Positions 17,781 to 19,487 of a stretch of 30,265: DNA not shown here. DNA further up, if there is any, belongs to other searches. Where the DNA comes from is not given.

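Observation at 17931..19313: Hydrogenase EchD subunit fused to a GltD/NfnB-like 2x[4Fe-4S]-FAD module lacking the NAD(P)H-binding domain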

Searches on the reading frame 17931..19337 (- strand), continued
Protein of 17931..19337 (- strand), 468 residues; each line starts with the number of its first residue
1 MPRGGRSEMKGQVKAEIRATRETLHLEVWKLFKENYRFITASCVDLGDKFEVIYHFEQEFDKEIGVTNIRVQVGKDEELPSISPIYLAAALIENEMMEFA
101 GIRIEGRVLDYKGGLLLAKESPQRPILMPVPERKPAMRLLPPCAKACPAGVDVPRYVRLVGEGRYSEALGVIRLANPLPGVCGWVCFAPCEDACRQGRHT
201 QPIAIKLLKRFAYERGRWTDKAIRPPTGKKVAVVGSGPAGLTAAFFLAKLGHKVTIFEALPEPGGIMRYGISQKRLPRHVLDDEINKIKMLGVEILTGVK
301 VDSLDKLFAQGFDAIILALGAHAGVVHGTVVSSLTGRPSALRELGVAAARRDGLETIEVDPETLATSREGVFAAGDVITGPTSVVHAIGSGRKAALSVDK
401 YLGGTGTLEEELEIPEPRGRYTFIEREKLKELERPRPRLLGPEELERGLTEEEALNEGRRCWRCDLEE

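Call 15: search_solved_structures(query=window:17931-19313:-, max_evalue=0.001, show_alignments=3)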
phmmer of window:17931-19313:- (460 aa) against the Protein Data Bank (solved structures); distinct sequences matched with E-value up to 0.001: 106 (the best 60 are shown).
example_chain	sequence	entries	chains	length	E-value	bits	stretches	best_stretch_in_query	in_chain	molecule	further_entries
9bov_A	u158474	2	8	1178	1.9e-59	205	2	132-320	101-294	Molybdopterin oxidoreductase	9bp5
8oh5_C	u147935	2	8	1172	2.7e-56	194.6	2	132-314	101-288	Formate dehydrogenase-O, major subunit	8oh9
9n5u_A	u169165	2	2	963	5.7e-54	187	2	132-315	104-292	NfnA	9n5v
4ylf_B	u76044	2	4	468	1.1e-46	163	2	134-330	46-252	Dihydropyrimidine dehydrogenase subunit A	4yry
5vj7_A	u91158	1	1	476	9.8e-44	153.2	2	133-315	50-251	Oxidoreductase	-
5jca_L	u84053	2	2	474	1.5e-40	142.7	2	133-316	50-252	NADH-dependent Ferredoxin:NADP Oxidoreductase (NfnI) subunit alpha | NADH-dependent Ferredoxin:NADP Oxidoreductase subunit alpha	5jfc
7mfm_I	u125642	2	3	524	2.2e-35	125.7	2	137-314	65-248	Glutamate synthase (NADPH) small chain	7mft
2vdc_G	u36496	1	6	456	3.1e-23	85.7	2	132-285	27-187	GLUTAMATE SYNTHASE [NADPH] SMALL CHAIN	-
1h7x_A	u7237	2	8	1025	3.8e-23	85.4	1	133-312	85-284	DIHYDROPYRIMIDINE DEHYDROGENASE | Dihydropyrimidine dehydrogenase [NADP(+)]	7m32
6s6s_G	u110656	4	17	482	3.8e-23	85.4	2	132-285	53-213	Glutamate synthase [NADPH] small chain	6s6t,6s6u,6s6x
7m31_A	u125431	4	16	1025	3.8e-23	85.4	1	133-312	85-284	Dihydropyrimidine dehydrogenase [NADP(+)]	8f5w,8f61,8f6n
1gt8_A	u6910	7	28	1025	3.8e-23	85.4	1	133-312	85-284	DIHYDROPYRIMIDINE DEHYDROGENASE | Dihydropyrimidine dehydrogenase [NADP(+)]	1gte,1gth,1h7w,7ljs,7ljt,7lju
3cty_A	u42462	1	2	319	4.6e-08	35.7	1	220-390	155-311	Thioredoxin reductase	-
1fl2_A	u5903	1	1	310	8.2e-08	34.8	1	220-398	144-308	ALKYL HYDROPEROXIDE REDUCTASE SUBUNIT F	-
6bpy_A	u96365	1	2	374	9.6e-08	34.6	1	219-403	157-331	Thioredoxin reductase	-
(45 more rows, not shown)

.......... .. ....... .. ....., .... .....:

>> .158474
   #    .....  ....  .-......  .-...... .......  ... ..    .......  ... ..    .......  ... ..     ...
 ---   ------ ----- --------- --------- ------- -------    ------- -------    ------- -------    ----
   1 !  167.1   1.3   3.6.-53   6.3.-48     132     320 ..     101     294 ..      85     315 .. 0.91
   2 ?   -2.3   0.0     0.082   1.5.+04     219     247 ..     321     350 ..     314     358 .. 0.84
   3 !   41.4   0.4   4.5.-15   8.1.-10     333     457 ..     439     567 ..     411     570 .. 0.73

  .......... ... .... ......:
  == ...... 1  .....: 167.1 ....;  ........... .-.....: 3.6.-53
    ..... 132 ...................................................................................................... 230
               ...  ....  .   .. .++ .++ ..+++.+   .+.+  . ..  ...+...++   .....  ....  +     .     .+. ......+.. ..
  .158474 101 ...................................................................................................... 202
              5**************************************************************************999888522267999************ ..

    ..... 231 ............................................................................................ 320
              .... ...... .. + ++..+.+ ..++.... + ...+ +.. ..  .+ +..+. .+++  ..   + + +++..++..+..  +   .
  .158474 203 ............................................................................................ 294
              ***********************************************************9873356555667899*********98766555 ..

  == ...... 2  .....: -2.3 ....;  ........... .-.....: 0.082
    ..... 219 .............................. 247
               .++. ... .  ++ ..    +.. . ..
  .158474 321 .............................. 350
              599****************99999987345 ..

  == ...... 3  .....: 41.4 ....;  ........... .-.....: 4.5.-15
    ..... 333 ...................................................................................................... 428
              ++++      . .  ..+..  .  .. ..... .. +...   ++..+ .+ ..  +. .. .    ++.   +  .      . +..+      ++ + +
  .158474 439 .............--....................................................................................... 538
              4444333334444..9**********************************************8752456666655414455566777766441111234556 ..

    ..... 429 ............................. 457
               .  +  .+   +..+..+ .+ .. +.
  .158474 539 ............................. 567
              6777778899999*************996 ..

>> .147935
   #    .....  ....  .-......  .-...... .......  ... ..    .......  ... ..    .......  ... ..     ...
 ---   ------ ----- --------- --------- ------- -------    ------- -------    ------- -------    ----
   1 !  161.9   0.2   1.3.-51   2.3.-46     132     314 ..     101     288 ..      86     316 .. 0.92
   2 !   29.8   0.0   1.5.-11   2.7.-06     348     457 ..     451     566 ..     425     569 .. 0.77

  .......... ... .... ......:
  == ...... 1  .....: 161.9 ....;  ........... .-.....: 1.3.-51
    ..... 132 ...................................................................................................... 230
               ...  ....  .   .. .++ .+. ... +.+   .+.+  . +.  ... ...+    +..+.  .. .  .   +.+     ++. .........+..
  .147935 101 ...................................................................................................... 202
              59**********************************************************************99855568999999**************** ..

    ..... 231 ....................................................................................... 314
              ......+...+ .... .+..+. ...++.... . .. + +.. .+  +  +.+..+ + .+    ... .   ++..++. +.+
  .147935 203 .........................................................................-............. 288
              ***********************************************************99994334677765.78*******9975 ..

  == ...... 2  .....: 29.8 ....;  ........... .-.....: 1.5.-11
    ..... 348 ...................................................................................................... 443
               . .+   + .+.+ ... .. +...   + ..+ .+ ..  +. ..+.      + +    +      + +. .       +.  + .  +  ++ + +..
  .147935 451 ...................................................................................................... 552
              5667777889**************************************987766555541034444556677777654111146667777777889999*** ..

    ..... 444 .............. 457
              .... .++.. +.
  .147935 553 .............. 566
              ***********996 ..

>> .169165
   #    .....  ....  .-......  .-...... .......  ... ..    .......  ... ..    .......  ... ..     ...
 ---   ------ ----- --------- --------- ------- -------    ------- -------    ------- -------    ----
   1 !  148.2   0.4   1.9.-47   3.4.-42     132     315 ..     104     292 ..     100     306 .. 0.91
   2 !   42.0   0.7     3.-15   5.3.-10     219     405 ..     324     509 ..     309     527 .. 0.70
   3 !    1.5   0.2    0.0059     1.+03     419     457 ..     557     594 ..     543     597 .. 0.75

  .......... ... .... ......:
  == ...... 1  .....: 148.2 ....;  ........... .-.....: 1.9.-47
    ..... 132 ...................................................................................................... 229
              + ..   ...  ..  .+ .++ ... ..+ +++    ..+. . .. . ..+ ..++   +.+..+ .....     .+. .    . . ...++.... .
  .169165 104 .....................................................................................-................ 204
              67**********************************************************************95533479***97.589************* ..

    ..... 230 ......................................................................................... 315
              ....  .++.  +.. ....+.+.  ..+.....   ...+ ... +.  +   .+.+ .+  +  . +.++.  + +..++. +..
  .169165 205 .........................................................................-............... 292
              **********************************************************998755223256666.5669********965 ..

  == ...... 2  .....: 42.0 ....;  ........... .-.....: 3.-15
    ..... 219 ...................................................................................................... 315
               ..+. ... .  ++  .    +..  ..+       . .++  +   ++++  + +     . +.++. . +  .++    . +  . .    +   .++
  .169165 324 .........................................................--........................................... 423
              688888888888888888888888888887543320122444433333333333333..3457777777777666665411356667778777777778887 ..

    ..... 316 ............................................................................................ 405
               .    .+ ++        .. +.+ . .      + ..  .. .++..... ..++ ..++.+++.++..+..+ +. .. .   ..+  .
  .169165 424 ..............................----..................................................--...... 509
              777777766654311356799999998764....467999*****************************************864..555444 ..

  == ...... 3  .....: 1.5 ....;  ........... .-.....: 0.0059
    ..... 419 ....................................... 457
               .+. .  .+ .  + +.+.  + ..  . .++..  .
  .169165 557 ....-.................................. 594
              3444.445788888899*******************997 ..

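Call 21: find_related_loci(query=A1, collection=genome_contigs, flank=9000)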
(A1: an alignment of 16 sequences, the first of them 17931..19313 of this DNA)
Query A1 (460 aa) in genome_contigs; peptide patterns used: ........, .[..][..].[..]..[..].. (x = any residue, [..] = any of these).
600 stretches matched a pattern (row limit reached: there are more); 481 encode a relative of the query (tblastn E <= 1e-3); the best 80 are kept; 80 distinct loci.
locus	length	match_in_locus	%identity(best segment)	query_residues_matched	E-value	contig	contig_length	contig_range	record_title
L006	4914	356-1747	55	131-456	1e-66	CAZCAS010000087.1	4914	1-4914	MAG TPA_asm: uncultured Dehalococcoidales bacterium isolate binchicken_co294_152 genome assembly, contig: NODE_13754_len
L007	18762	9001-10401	56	134-459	2e-62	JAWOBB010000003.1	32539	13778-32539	MAG: Dehalococcoidia bacterium isolate BLK2-2.bin.24 k191_977385, whole genome shotgun sequence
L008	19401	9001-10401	54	134-457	1e-59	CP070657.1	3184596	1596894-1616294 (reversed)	MAG: Deltaproteobacteria bacterium isolate bin80 chromosome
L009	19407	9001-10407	54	130-458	2e-58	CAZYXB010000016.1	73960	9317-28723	MAG TPA_asm: uncultured Acidobacteriota bacterium isolate SRP192927_co6_641 genome assembly, contig: NODE_371_length_739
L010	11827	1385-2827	51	128-458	4e-52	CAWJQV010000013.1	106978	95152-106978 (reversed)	MAG: uncultured delta proteobacterium isolate MFD02979.bin.2.153 genome assembly, contig: contig_149953, whole genome sh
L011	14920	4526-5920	51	134-456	2e-51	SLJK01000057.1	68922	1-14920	MAG: Syntrophomonadaceae bacterium isolate CSSed165cm_235 CSSed16-5cm-231, whole genome shotgun sequence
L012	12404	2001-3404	49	132-459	6e-51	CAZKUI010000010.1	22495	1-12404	MAG TPA_asm: uncultured Candidatus Bathyarchaeia archaeon isolate SRP141552_co1_141 genome assembly, contig: NODE_876_le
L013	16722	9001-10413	48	134-460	7e-50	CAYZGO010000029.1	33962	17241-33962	MAG TPA_asm: uncultured Anaerolineales bacterium isolate binchicken_co100_350 genome assembly, contig: NODE_1869_length_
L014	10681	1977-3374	50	132-458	1e-49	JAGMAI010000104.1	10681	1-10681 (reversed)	MAG: Thermoplasmata archaeon isolate RS_14_3 ZL355.bin.3.fa_104, whole genome shotgun sequence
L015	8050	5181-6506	50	134-443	3e-48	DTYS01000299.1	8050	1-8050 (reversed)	MAG TPA_asm: Candidatus Latescibacterota bacterium isolate UWMA-0227 k99_728523, whole genome shotgun sequence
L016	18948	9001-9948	32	134-457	6e-48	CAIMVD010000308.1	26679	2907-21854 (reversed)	MAG: uncultured Bacteroidetes bacterium isolate Loclat_bin-20678 genome assembly, contig: bin-20678:308/411, whole genom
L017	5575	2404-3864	44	131-460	5e-47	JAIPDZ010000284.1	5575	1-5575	MAG: Deltaproteobacteria bacterium isolate Tobar14m-G14 Tobar14m-20mill-C2178, whole genome shotgun sequence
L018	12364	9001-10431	47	134-460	6e-47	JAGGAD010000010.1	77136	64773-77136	MAG: Bacillota bacterium isolate CTSoil_081 scaffold_262, whole genome shotgun sequence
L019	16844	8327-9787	44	107-457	5e-58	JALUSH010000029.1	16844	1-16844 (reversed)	MAG: Thermodesulfovibrio sp. isolate S146_metabat2_scaf2bin.158_VB S146_NODE_1301_length_16844_cov_2.214751, whole genom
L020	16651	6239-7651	44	134-456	8e-46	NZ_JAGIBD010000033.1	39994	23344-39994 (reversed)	MAG: Cellulomonas sp. isolate BIN39 scaffold33_cov0, whole genome shotgun sequence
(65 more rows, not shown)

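Call 33: list_cluster_members(proteins=[L147:9971-11356:+, L156:9947-11332:+, P0059, P0010, window:17931-19313:-, L121:8515-9903:+])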
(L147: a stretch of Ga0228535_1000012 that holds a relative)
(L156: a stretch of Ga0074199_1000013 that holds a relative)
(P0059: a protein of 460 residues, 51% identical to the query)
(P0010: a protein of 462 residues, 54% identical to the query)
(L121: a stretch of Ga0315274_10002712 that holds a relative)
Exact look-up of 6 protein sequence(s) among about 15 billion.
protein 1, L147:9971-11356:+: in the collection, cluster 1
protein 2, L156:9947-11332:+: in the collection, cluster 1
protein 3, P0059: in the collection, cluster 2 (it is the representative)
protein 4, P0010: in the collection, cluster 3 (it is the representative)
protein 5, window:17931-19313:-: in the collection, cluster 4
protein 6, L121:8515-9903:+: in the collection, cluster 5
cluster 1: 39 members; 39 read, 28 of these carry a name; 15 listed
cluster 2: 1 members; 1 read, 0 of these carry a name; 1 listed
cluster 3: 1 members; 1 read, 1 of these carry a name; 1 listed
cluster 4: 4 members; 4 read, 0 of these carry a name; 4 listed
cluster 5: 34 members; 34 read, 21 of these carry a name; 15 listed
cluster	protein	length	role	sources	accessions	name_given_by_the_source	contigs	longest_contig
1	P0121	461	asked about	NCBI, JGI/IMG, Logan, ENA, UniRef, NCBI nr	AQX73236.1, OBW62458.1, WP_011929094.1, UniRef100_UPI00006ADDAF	FAD-dependent oxidoreductase [Dehalococcoides mccartyi] | FAD-dependent oxidoreductase n=1 Tax=Dehalococcoides mccartyi TaxID=61435 ...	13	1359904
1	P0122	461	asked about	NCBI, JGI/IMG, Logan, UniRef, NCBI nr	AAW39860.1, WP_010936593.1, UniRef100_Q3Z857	FAD-dependent oxidoreductase [Dehalococcoides mccartyi] | Hydrogenase subunit, putative n=1 Tax=Dehalococcoides mccartyi (strain ATCC BAA-2266 / ...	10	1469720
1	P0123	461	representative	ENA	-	-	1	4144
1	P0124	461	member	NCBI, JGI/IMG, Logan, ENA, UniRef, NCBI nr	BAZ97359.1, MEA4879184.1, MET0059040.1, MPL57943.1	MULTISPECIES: FAD-dependent oxidoreductase [Dehalococcoides] | Energy converting NiFe hydrogenase cytoplasmic subunit EchD n=2 Tax=root TaxID=1 ...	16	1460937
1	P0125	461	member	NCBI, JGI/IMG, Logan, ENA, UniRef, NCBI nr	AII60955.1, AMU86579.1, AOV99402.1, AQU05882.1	FAD-dependent oxidoreductase [Dehalococcoides mccartyi] | threonine dehydrogenase-like Zn-dependent dehydrogenase | Hydrogenase subunit n=2 Tax=Dehalococcoides mccartyi TaxID=61435 RepID=A0A142VA99_9CHLR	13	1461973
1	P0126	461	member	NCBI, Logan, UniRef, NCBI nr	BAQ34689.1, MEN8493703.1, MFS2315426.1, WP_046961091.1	FAD-dependent oxidoreductase [Dehalococcoides sp. THU3] | FAD-dependent oxidoreductase n=1 Tax=Dehalococcoides TaxID=61434 RepID=UPI0005B56E2A | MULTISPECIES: FAD-dependent oxidoreductase [Dehalococcoides]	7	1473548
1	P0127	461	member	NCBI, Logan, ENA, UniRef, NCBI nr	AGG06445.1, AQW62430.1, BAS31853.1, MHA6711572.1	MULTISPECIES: FAD-dependent oxidoreductase [Dehalococcoides] | FAD-dependent oxidoreductase n=1 Tax=Dehalococcoides TaxID=61434 RepID=UPI0001BDD46F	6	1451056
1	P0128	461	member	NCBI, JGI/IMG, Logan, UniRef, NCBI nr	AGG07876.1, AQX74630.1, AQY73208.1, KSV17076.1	hydrogenase [Dehalococcoides mccartyi] | hypothetical protein | FAD-dependent oxidoreductase n=1 Tax=Dehalococcoides mccartyi TaxID=61435 ...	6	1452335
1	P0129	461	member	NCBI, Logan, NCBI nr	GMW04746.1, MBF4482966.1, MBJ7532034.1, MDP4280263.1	MAG: FAD-dependent oxidoreductase [Dehalococcoides mccartyi] | FAD-dependent oxidoreductase [Dehalococcoides mccartyi]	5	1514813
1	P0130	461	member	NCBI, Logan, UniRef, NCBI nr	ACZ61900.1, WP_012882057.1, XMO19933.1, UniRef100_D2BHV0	FAD-dependent oxidoreductase [Dehalococcoides mccartyi] | Hydrogenase subunit n=1 Tax=Dehalococcoides mccartyi (strain VS) TaxID=311424 ...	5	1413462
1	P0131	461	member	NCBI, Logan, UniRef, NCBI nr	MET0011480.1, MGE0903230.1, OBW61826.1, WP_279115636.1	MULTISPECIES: FAD-dependent oxidoreductase [Dehalococcoides] | FAD-dependent oxidoreductase n=1 Tax=Dehalococcoides mccartyi TaxID=61435 ... | FAD-dependent oxidoreductase [Dehalococcoides mccartyi]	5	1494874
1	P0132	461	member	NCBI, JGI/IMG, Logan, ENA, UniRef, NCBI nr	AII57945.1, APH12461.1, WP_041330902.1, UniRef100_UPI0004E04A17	hydrogenase [Dehalococcoides mccartyi] | threonine dehydrogenase-like Zn-dependent dehydrogenase | FAD-dependent oxidoreductase n=2 Tax=Dehalococcoides mccartyi TaxID=61435 ...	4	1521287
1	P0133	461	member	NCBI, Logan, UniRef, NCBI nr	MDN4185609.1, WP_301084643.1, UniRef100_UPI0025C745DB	MAG: FAD-dependent oxidoreductase [Dehalococcoides mccartyi] | FAD-dependent oxidoreductase n=1 Tax=Dehalococcoides mccartyi TaxID=61435 ... | FAD-dependent oxidoreductase [Dehalococcoides mccartyi]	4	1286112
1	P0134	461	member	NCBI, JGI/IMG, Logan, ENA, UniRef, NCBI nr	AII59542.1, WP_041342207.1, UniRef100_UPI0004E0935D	hydrogenase [Dehalococcoides mccartyi CG4] | FAD-dependent oxidoreductase n=1 Tax=Dehalococcoides mccartyi TaxID=61435 ... | FAD-dependent oxidoreductase [Dehalococcoides mccartyi]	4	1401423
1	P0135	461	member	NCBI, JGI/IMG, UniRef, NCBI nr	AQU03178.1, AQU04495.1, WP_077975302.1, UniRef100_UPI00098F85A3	hydrogenase [Dehalococcoides mccartyi] | FAD-dependent oxidoreductase n=1 Tax=Dehalococcoides mccartyi TaxID=61435 ... | FAD-dependent oxidoreductase [Dehalococcoides mccartyi]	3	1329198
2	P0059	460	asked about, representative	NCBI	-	-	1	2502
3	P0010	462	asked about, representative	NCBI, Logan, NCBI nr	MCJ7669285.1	MAG: FAD-dependent oxidoreductase [Dehalococcoidia bacterium] | FAD-dependent oxidoreductase [Dehalococcoidia bacterium]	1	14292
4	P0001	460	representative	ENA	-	-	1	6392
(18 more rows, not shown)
